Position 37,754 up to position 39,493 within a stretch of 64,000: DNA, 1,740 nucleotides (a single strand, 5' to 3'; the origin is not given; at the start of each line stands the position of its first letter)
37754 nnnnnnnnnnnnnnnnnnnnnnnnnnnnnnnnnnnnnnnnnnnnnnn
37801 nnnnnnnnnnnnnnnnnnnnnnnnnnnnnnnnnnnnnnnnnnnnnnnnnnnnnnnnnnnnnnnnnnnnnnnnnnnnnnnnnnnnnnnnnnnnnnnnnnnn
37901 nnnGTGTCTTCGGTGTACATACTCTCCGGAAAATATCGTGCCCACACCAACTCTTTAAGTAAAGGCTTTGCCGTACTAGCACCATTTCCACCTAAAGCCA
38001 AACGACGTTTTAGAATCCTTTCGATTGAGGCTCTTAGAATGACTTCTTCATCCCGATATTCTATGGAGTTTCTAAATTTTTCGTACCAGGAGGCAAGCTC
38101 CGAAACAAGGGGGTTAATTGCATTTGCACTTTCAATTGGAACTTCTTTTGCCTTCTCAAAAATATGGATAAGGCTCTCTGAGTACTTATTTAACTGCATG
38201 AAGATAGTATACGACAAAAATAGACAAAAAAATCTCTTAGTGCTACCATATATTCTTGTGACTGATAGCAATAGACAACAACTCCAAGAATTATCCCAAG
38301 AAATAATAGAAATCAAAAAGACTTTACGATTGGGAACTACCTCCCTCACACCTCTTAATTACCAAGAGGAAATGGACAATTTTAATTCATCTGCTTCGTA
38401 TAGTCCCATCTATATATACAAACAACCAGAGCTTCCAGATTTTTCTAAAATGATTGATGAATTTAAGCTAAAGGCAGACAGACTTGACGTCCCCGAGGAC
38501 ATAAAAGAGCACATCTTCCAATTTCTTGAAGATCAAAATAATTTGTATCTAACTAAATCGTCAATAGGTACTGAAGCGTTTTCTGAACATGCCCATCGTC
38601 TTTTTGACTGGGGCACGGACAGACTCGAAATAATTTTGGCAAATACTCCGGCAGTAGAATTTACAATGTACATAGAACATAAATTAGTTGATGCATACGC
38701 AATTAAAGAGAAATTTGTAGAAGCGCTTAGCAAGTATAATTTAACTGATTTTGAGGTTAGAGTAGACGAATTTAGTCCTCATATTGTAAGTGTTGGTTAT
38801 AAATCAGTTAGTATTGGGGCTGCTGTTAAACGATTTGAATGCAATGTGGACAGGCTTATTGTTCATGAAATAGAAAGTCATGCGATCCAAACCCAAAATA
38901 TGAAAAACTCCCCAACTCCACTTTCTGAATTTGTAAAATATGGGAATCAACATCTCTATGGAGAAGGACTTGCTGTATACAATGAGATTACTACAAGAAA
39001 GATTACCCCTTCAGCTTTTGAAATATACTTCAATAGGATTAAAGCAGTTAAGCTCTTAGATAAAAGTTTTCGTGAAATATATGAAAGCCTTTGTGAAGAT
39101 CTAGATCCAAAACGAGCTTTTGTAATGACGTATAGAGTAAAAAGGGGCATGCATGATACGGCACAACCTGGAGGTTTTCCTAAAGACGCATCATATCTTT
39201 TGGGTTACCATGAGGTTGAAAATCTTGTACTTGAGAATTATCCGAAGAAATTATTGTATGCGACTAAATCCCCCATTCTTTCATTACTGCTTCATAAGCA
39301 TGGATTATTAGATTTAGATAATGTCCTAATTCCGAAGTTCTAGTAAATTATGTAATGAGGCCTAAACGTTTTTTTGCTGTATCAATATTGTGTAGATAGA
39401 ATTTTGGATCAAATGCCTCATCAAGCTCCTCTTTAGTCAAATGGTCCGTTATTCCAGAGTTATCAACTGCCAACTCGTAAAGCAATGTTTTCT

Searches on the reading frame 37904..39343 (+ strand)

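Call 95: search_protein_families(library=pfam, proteins=[window:37904-39343:+], max_evalue=0.001)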
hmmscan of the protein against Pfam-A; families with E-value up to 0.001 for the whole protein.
window:37904-39343:+ (479 aa): 1 family
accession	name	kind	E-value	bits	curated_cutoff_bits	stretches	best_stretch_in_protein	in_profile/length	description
PF08014.17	MATCAP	-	4e-25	89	27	1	179-444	22-302/365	Microtubule-associated tyrosine carboxypeptidase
